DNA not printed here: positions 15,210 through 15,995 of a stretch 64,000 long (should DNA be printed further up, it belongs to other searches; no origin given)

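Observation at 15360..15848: Non-ribosomal acidic 162-aa gene inserted between rpl3 and rpl4 with perfect translational coupling on both sides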

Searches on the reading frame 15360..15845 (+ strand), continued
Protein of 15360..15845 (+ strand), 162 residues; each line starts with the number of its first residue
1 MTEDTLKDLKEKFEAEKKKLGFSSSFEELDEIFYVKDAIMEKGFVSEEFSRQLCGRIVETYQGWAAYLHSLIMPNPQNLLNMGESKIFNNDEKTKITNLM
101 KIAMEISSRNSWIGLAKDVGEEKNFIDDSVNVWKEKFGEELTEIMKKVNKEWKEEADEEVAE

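Call 24: find_related_loci(query=A1, collection=genome_contigs, flank=5000)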
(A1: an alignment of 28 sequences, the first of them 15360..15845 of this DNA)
Query A1 (162 aa) in genome_contigs; peptide patterns used: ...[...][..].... (x = any residue, [..] = any of these).
26 stretches matched a pattern; 23 encode a relative of the query (tblastn E <= 1e-3); 23 distinct loci.
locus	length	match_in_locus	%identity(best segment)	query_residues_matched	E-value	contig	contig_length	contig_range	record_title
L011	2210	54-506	57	4-154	3e-59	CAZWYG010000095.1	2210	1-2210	MAG TPA_asm: Candidatus Woesearchaeota archaeon isolate binchicken_co150_740 genome assembly, contig: NODE_196787_length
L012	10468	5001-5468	56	3-158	2e-56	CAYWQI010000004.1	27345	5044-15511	MAG TPA_asm: Candidatus Woesearchaeota archaeon isolate SRP252850_co1_44 genome assembly, contig: NODE_3025_length_27345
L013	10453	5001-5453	56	3-153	1e-52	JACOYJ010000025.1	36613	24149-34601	MAG: Candidatus Pacearchaeota archaeon isolate NC_groundwater_176_Ag_S-0.1um_34_9 S4_GD2017_2_S1_scaffold_661, whole gen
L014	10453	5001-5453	51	3-153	1e-51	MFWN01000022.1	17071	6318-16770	MAG: Candidatus Pacearchaeota archaeon RBG_13_36_9 RBG_13_scaffold_1436, whole genome shotgun sequence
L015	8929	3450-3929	51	1-159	2e-51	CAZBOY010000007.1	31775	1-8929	MAG TPA_asm: Candidatus Woesearchaeota archaeon isolate SRP178699_co2_446 genome assembly, contig: NODE_662_length_31775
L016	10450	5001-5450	53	3-152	6e-51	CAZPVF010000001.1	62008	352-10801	MAG TPA_asm: Candidatus Woesearchaeota archaeon isolate binchicken_co19_623 genome assembly, contig: NODE_459_length_620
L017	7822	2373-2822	50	4-153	3e-50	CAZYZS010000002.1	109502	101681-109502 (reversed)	MAG TPA_asm: Candidatus Woesearchaeota archaeon isolate binchicken_co234_229 genome assembly, contig: NODE_27_length_109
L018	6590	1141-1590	54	6-155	2e-50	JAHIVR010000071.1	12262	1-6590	MAG: Nanoarchaeota archaeon isolate MM_PC_MetaG.mb.88 MM_PC_MetaG.mb.88_k141_728203, whole genome shotgun sequence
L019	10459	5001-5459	51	3-155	8e-50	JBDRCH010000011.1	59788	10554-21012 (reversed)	MAG: archaeon isolate MEGAHIT-group-1.171 k141_1547034, whole genome shotgun sequence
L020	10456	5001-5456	51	3-154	3e-49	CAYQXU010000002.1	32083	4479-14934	MAG TPA_asm: Candidatus Woesearchaeota archaeon isolate SRP269290_co8_161 genome assembly, contig: NODE_160_length_32083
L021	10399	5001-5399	59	6-138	3e-49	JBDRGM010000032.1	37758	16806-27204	MAG: archaeon isolate MEGAHIT-group-1.433 k141_3060822, whole genome shotgun sequence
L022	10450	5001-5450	50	5-154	3e-47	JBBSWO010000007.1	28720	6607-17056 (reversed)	MAG: Nanoarchaeota archaeon isolate H41-bin116_1 H41_bin116_1_000000000007, whole genome shotgun sequence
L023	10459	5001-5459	48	3-155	1e-46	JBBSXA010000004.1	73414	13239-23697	MAG: Nanoarchaeota archaeon isolate H43-bin041_1 H43_bin041_1_000000000004, whole genome shotgun sequence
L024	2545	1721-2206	43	4-162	8e-43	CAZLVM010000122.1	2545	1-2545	MAG TPA_asm: uncultured Methanosarcinales archaeon isolate binchicken_co171_24 genome assembly, contig: NODE_27777_lengt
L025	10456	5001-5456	50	3-154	3e-42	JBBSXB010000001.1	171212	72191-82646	MAG: Nanoarchaeota archaeon isolate H41-bin091_1 H41_bin091_1_000000000001, whole genome shotgun sequence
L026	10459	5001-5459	46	1-156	5e-42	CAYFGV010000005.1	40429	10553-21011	MAG TPA_asm: Candidatus Woesearchaeota archaeon isolate ERP003628_co1_282 genome assembly, contig: NODE_251_length_40429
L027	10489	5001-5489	44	1-162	3e-39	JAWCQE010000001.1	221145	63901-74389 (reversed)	MAG: Candidatus Pacearchaeota archaeon isolate JZ-2_201901_bins_146 JZ-2_201901_bins_146_scaffold_1, whole genome shotgu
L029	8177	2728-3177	44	9-158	7e-37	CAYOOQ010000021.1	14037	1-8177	MAG TPA_asm: uncultured Methanosarcinales archaeon isolate binchicken_co32_389 genome assembly, contig: NODE_7144_length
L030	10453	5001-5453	40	11-162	6e-36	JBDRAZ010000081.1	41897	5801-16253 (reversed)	MAG: archaeon isolate MEGAHIT-group-1.1032 k141_11984936, whole genome shotgun sequence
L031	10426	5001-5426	39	17-158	1e-34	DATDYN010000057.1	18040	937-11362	MAG TPA_asm: Candidatus Nanoarchaeia archaeon isolate SMAG_U8166 k141_1249351, whole genome shotgun sequence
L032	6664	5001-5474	32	1-158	8e-33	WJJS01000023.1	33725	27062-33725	MAG: Candidatus Woesearchaeota archaeon isolate Bin_272 k141_2878965, whole genome shotgun sequence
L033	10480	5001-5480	35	3-162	3e-32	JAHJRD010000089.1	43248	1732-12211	MAG: Nanoarchaeota archaeon isolate OS_PC_MetaG.mb.129 OS_PC_MetaG.mb.129_k141_615583, whole genome shotgun sequence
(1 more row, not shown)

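Call 33: search_protein_families(library=pfam, alignment_id=A2, max_evalue=0.1)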
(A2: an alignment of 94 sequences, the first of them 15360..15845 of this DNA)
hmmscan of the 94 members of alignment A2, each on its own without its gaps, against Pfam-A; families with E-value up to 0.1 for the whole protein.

A. member 1, window:15360-15845:+ (162 aa): 0 families

B. families by the number of members that match (of 94 scanned): 57 families (the first 25 are shown)
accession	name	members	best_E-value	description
PF25325.1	EF-hand_EFHB_C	6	0.0093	EFHB C-terminal EF-hand domain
PF06818.20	Fez1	2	0.012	Fez1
PF24061.1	LBD_receptor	2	0.015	Putative ionotropic receptor, ligand binding domain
PF24026.1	DUF7337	2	0.027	Family of unknown function (DUF7337)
PF03980.19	Nnf1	2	0.044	Nnf1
PF03978.18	Borrelia_REV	1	0.00027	Borrelia burgdorferi REV protein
PF08812.16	YtxC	1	0.0018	YtxC-like family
PF02561.19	FliS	1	0.0054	Flagellar protein FliS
PF07560.16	DUF1539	1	0.006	Domain of Unknown Function (DUF1539)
PF17924.6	TetR_C_19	1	0.0079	Tetracyclin repressor-like, C-terminal domain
PF11079.13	YqhG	1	0.0084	Bacterial protein YqhG of unknown function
PF15163.11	Meiosis_expr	1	0.0084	Meiosis-expressed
PF12912.12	N_NLPC_P60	1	0.0093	NLPC_P60 stabilising domain, N term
PF09682.15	Phage_holin_6_1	1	0.011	Bacteriophage holin of superfamily 6 (Holin_LLH)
PF20284.3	CTD8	1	0.015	C-terminal domain 8 of the ABC-three component (ABC-3C) systems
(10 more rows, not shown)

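Call 34: search_solved_structures(query=A2, max_evalue=10)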
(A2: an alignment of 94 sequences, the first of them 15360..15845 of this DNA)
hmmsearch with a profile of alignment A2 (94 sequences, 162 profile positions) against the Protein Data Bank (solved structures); distinct sequences matched with E-value up to 10: 10.
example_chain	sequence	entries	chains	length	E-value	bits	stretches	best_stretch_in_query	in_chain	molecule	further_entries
9d01_A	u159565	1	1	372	0.01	18.6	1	6-76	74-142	a-iTHR-201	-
5eqz_A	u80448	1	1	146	0.088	15.5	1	92-152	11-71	Rev protein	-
3ok8_A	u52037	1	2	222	0.19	14.4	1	111-160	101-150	Brain-specific angiogenesis inhibitor 1-associated protein 2-like protein 2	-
5xef_A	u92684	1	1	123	0.3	13.8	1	3-40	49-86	Flagellar protein fliS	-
3uc9_A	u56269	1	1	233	0.32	13.7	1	90-143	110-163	Increased recombination centers protein 6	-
3cnl_A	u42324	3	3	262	0.34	13.6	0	10-61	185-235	Putative uncharacterized protein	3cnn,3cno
8hdu_A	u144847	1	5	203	0.76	12.5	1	70-112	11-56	De novo design cavitated protein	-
2ex5_A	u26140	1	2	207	2.5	10.8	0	102-159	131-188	DNA endonuclease I-CeuI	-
2x9w_A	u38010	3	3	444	2.5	10.8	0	101-158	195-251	CELL WALL SURFACE ANCHOR FAMILY PROTEIN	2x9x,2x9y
9k8e_A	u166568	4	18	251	6.5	9.4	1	86-139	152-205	Cage-t32-Zn1-HEHE-35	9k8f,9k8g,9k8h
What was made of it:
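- On Any known ribosomal protein family: The PDB profile search gave a best E of 0.01, to a designed protein (call 34).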

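Call 35: find_homologous_proteins(query=A2, max_evalue=0.001)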
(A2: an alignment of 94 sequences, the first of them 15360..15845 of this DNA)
Query A2 (94 sequences) (162 aa, profile of the alignment): 35 proteins with E <= 0.001 among 1558 candidates.
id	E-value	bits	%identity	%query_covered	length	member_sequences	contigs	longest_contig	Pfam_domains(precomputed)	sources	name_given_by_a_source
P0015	1.5e-63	231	58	92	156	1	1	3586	-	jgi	jgi:hypothetical protein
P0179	2.0e-63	231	59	82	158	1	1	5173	-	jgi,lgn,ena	-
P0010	1.1e-62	228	59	93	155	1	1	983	-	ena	-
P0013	9.2e-62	225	55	91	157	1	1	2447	-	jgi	-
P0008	7.9e-61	222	58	93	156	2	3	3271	-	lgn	-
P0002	2.2e-60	221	58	95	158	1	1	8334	-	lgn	-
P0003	2.5e-60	221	59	94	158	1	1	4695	-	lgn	-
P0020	3.2e-60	220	50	92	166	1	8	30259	-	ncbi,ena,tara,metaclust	tara:strand:+ start:421 stop:921 length:501 start_codon:yes stop_codon:yes gene_type:complete|metacl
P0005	8.4e-60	219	61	88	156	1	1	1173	-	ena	-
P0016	1.3e-59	218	54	94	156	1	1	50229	-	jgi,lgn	jgi:hypothetical protein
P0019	2.8e-59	217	52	94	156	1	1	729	-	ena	-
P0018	3.0e-59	217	55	93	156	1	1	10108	-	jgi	jgi:hypothetical protein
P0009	8.0e-59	216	58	93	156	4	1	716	-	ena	-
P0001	1.1e-58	215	100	100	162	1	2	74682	-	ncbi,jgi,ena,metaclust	metaclust:\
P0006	1.4e-58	215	55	93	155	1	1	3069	-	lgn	-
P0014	1.9e-57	211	56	93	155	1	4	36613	-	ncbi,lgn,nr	ncbi:hypothetical protein HYT23_03165 [Candidatus Pacearchaeota archaeon]|nr:hypothetical protein [C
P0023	3.8e-56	207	52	91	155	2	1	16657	-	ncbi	-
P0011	4.1e-56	207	58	93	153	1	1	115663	-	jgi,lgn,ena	-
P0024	1.0e-55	206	51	93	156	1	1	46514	-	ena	-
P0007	3.7e-51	191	56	96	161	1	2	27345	-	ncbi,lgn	ncbi:MAG: hypothetical protein ACOCUU_00795 [Nanoarchaeota archaeon]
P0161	2.0e-38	149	25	96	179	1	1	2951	-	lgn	-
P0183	5.4e-37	145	26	95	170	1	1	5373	-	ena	-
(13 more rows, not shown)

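Call 37: search_protein_families(library=pfam, proteins=[L027:2483-4963:+, L027:5548-6249:+, L031:2888-4840:+, L031:5494-5817:+, L030:3868-4977:+, L030:5718-6650:+, L033:3877-4917:+, L033:5544-6908:+, L026:4723-4962:+, L032:5514-6161:+], max_evalue=0.001)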
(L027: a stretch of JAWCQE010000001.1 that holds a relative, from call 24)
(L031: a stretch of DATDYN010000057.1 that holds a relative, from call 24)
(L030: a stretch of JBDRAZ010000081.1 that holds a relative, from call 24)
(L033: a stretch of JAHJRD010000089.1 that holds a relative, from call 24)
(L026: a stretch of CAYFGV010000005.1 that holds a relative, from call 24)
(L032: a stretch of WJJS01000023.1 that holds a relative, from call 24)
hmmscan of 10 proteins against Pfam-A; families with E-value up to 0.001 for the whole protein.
L027:2483-4963:+ (827 aa): 5 families
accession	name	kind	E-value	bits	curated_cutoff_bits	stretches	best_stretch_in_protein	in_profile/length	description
PF13603.12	tRNA-synt_1_2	-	3.7e-65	219.3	25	1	228-409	1-184/185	Leucyl-tRNA synthetase, editing domain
PF00133.28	tRNA-synt_1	-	2.1e-55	188.6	22.7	2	19-231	1-225/414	tRNA synthetases class I (I, L, M and V)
PF09334.17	tRNA-synt_1g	-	1e-29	104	20.1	2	46-185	6-141/391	tRNA synthetases class I (M)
PF08264.19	Anticodon_1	-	1.5e-16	61.1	25.1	1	651-762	1-133/148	Anticodon-binding domain of tRNA ligase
PF01406.26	tRNA-synt_1e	-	0.00084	19.2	27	0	570-613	241-283/301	tRNA synthetases class I (C) catalytic domain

L027:5548-6249:+ (234 aa): 5 families
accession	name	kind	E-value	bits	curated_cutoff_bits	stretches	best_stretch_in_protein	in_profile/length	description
PF01135.25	PCMT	-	4.8e-57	193.6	20.3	1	25-221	2-207/210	Protein-L-isoaspartate(D-aspartate) O-methyltransferase (PCMT)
PF13649.12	Methyltransf_25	-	0.00019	22.5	27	1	101-168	1-71/97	Methyltransferase domain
PF13847.12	Methyltransf_31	-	0.00027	21.1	27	1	97-146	3-54/145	Methyltransferase domain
PF00398.26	RrnaAD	-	0.00028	20.5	24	0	94-154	27-87/263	Ribosomal RNA adenine dimethylase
PF13489.12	Methyltransf_23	-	0.00045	20.4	27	1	92-143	17-65/164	Methyltransferase domain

L031:2888-4840:+ (651 aa): 1 family
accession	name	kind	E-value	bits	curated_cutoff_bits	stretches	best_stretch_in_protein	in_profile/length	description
PF01496.24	V_ATPase_I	-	7.4e-28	97.4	30.7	2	186-409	204-413/815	V-type ATPase 116kDa subunit family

L031:5494-5817:+ (108 aa): 1 family
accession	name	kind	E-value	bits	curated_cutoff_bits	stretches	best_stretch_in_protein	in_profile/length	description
PF00137.26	ATP-synt_C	-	2.8e-17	63.2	24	1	44-103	1-60/60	ATP synthase subunit C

L030:3868-4977:+ (370 aa): 2 families
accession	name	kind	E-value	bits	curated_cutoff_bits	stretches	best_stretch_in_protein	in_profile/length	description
PF00208.27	ELFV_dehydrog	-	8e-45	153.9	23.4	1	147-363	1-235/241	Glutamate/Leucine/Phenylalanine/Valine dehydrogenase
PF02812.23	ELFV_dehydrog_N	-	6.1e-28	97.6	25.3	1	26-131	15-125/129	Glu/Leu/Phe/Val dehydrogenase, dimerisation domain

L030:5718-6650:+ (311 aa): 1 family
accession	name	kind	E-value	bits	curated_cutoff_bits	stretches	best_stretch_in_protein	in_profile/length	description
PF01182.26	Glucosamine_iso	-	8.9e-09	36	27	1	13-271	6-218/225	Glucosamine-6-phosphate isomerases/6-phosphogluconolactonase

L033:3877-4917:+ (347 aa): 0 families

L033:5544-6908:+ (455 aa): 9 families
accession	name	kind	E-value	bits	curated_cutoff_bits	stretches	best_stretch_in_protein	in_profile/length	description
PF00448.28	SRP54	-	2.3e-61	207.3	22.7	1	103-295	2-196/196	SRP54-type protein, GTPase domain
PF02978.25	SRP_SPB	-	1.5e-28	99.5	27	1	326-426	1-91/91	Signal peptide binding domain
PF02881.24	SRP54_N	-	1.6e-16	60.7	22.4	1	6-83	1-75/75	SRP54-type protein, helical bundle domain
PF01656.29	CbiA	-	1.1e-05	25.8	25.4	1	112-254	9-88/125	CobQ/CobB/MinD/ParA nucleotide binding domain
PF13401.12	AAA_22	-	0.00012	22.8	27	1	106-209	9-109/130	AAA domain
PF02492.25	cobW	-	0.00012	22.1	20.7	1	105-252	3-156/180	CobW/HypB/UreG, nucleotide-binding domain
PF13207.12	AAA_17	-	0.00054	20.7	27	0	108-223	1-111/136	AAA domain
PF09140.17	MipZ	-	0.00063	19.6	20.7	0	112-203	11-120/262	ATPase MipZ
PF03029.23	ATP_bind_1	-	0.00088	19.6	27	0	108-144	2-35/240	Conserved hypothetical ATP binding protein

L026:4723-4962:+ (80 aa): 0 families

L032:5514-6161:+ (216 aa): 3 families
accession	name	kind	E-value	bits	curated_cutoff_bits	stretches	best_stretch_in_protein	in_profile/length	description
PF00730.31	HhH-GPD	-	8.7e-24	84.4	26.2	1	39-171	1-106/108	HhH-GPD superfamily base excision DNA repair protein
PF00633.29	HHH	-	1.3e-07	31.5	24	1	103-131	1-29/30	Helix-hairpin-helix motif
PF22175.2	Ogg-HhH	-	2.8e-05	24.2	27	1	29-158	15-148/173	8-oxoguanine DNA glycosylase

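Call 38: search_protein_families(library=pfam, proteins=[L015:1987-3372:-, L015:4233-4637:+, L024:2206-2490:+, L024:965-1558:-, L029:1727-2575:-, L029:3193-5109:-, L026:5467-6171:-, L026:1811-4669:-, L032:3884-4714:-, L031:5886-6440:+], max_evalue=0.001)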
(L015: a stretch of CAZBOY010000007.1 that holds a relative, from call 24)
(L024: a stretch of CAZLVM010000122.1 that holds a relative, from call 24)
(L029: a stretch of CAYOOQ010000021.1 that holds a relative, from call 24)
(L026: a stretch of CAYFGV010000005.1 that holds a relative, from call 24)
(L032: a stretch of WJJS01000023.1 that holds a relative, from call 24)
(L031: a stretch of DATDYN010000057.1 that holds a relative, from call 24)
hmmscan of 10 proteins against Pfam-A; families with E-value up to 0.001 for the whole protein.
L015:1987-3372:- (461 aa): 1 family
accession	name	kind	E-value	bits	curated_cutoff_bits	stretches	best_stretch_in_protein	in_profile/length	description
PF00474.23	SSF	-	6.3e-34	118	22.8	1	30-411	1-405/406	Sodium:solute symporter family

L015:4233-4637:+ (135 aa): 1 family
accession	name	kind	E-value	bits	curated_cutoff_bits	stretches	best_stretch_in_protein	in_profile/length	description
PF06210.16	DUF1003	-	4.1e-36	123.7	27.4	1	40-133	2-96/103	Protein of unknown function (DUF1003)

L024:2206-2490:+ (95 aa): 1 family
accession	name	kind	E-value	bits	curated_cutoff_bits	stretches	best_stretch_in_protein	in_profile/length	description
PF14333.11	DUF4389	-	3.5e-14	52.9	25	1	7-79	3-75/76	Domain of unknown function (DUF4389)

L024:965-1558:- (197 aa): 1 family
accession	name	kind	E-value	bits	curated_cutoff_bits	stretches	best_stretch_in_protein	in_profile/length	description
PF00177.27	Ribosomal_S7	-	3.9e-37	127.5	24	1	28-197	9-148/148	Ribosomal protein S7p/S5e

L029:1727-2575:- (282 aa): 2 families
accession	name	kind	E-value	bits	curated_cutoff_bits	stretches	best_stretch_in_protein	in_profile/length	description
PF05822.18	UMPH-1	-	2e-75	253.9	23.7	1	35-277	2-245/246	Pyrimidine 5'-nucleotidase (UMPH-1)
PF12710.13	HAD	-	4.1e-06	27.8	27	1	97-227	60-187/189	haloacid dehalogenase-like hydrolase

L029:3193-5109:- (638 aa): 6 families
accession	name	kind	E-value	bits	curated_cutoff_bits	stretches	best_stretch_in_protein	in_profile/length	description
PF00270.35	DEAD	-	1.5e-25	90.3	26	1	15-163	2-164/167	DEAD/DEAH box helicase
PF04851.21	ResIII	-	1.9e-13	51.1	22.5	1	11-161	2-163/164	Type III restriction enzyme, res subunit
PF08148.17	DSHCT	-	5.2e-11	43.1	22.7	1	490-620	2-154/172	DSHCT (NUC185) domain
PF22527.2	DEXQc_Suv3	-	1e-07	32.1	27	1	30-146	16-119/154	DEXQ-box helicase domain of Suv3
PF00271.37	Helicase_C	-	9.4e-06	26.3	23.5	1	310-389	39-110/110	Helicase conserved C-terminal domain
PF20720.3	nSTAND3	-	7.7e-05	22.9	27.2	1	18-66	8-56/155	Novel STAND NTPase 3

L026:5467-6171:- (234 aa): 0 families

L026:1811-4669:- (952 aa): 10 families
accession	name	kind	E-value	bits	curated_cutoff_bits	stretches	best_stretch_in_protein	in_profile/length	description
PF06418.20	CTP_synth_N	-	5.5e-107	357.5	26.1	1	2-265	1-265/265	CTP synthase N-terminus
PF01071.24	GARS_A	-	4.8e-81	271.7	27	1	632-824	1-194/194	Phosphoribosylglycinamide synthetase, ATP-grasp (A) domain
PF00117.34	GATase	-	5.1e-38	131.1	22.8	1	298-516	2-189/190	Glutamine amidotransferase class-I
PF02844.21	GARS_N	-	1.2e-35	122.6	29.5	1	527-631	2-100/100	Phosphoribosylglycinamide synthetase, N domain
PF02843.22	GARS_C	-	8.3e-35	119.4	34.8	1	859-950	1-92/92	Phosphoribosylglycinamide synthetase, C domain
PF02655.19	ATP-grasp_3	-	1.3e-06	29.1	23.2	1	658-819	20-157/160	ATP-grasp domain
PF07722.19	Peptidase_C26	-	1.5e-05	25.4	20.5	1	354-499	94-219/219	Peptidase C26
PF13535.11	ATP-grasp_4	-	0.00014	22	27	1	668-741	2-83/160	ATP-grasp domain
PF02222.28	ATP-grasp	-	0.00018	21.7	27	1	640-728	2-86/179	ATP-grasp domain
PF02786.22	CPSase_L_D2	-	0.00052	20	19.8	1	634-771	2-136/211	Carbamoyl-phosphate synthase L chain, ATP binding domain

L032:3884-4714:- (276 aa): 2 families
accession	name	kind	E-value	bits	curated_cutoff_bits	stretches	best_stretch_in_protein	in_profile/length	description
PF00781.29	DAGK_cat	-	9.2e-27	93.6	23.6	1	2-99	2-106/125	Diacylglycerol kinase catalytic domain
PF19279.4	YegS_C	-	4.8e-19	69.1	27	1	125-276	5-158/158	YegS C-terminal NAD kinase beta sandwich-like domain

L031:5886-6440:+ (185 aa): 1 family
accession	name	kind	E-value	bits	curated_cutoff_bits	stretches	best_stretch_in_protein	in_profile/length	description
PF01991.23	vATP-synt_E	-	2.8e-11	43.7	24.2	1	10-183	2-199/199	ATP synthase (E/31 kDa) subunit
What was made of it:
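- Divergent X members lie in an A-ATPase operon, after GDH, and next to transporters (calls 37, 38).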

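Call 42: fold_search(model_id=the predicted structure, library=viral)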
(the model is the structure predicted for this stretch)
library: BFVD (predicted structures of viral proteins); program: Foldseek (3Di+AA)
matches with E <= 10: 123; with E <= 0.001: 0
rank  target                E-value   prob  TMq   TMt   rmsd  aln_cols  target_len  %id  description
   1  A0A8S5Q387            9.8e-01  0.09  0.20  0.08  22.8       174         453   19  Uncharacterized protein [Myoviridae sp. ctMYT7]
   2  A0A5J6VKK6            1.5e+00  0.25  0.32  0.10  12.8       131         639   16  Uncharacterized protein [Megaviridae environmental sample]
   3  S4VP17                1.8e+00  0.15  0.25  0.14  20.7       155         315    8  Uncharacterized protein [Pandoravirus dulcis]
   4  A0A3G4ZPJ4            2.0e+00  0.25  0.30  0.13  18.7       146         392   16  Caspase domain protein [Terrestrivirus sp.]
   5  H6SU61                2.3e+00  0.10  0.25  0.29  11.2       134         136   11  DUF1216 domain-containing protein [Campylobacter virus IBB35]
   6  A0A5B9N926            2.8e+00  0.08  0.19  0.20  10.5       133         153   10  (no name in the UniProt tables at hand)
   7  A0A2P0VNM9            2.8e+00  0.07  0.24  0.22  20.1       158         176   11  Uncharacterized protein [Tetraselmis virus 1]
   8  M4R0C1                3.0e+00  0.05  0.18  0.21  20.0       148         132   11  (no name in the UniProt tables at hand)
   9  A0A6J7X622            3.1e+00  0.08  0.27  0.26  18.8       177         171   10  Uncharacterized protein [uncultured Caudovirales phage]
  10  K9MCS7                3.3e+00  0.10  0.23  0.21  10.4       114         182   10  (no name in the UniProt tables at hand)
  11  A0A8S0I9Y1            3.4e+00  0.12  0.33  0.27  14.8       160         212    9  (no name in the UniProt tables at hand)
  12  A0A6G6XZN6            3.4e+00  0.06  0.18  0.10  26.6       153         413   10  (no name in the UniProt tables at hand)
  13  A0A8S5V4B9            3.6e+00  0.20  0.36  0.38   7.3       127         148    9  Nucleoporin [Siphoviridae sp. ctNHg2]
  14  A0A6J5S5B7            3.6e+00  0.20  0.41  0.32  15.0       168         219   11  Uncharacterized protein [uncultured Caudovirales phage]
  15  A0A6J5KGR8            4.0e+00  0.09  0.27  0.30  12.9       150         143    9  Uncharacterized protein [uncultured Caudovirales phage]
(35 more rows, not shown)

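Call 47: find_related_loci(query=A1, collection=metagenome_contigs, flank=4000)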
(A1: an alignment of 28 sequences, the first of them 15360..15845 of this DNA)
Query A1 (162 aa) in metagenome_contigs; peptide patterns used: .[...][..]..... (x = any residue, [..] = any of these).
107 stretches matched a pattern; 49 encode a relative of the query (tblastn E <= 1e-3); 49 distinct loci.
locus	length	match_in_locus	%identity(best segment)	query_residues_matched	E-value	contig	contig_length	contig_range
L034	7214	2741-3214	56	3-160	9e-56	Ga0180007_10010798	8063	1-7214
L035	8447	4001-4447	58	2-152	1e-53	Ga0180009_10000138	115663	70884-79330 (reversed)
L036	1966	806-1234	58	13-155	4e-54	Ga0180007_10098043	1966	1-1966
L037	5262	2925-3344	58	13-152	4e-52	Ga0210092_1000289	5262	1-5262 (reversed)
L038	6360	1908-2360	51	3-153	2e-51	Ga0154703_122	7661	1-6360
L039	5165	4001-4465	50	6-159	1e-51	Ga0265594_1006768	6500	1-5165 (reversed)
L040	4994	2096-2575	51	1-159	2e-51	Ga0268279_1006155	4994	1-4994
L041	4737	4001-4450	53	3-152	7e-51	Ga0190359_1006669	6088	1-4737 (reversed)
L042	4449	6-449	51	6-153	4e-50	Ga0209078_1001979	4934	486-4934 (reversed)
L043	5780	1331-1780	54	6-155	3e-50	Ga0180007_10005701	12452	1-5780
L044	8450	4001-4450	50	4-153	3e-50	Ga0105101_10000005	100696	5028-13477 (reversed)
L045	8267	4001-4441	53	6-152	7e-50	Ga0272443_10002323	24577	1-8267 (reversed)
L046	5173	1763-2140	60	24-149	1e-49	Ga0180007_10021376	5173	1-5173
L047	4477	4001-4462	49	3-156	2e-49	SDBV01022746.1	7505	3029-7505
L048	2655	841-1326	48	1-162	2e-49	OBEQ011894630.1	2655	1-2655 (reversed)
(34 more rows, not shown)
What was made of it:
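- Tried and rejected: It was repeated with A1 (call 47), so the sampled contexts are biased toward members that keep the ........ motif.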

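Call 51: list_cluster_members(proteins=[P0001])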
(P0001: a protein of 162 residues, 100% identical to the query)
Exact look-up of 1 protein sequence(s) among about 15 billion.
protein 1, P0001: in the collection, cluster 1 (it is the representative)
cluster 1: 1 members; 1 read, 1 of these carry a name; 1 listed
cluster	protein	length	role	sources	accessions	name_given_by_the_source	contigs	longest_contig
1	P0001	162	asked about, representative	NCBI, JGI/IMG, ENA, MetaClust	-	\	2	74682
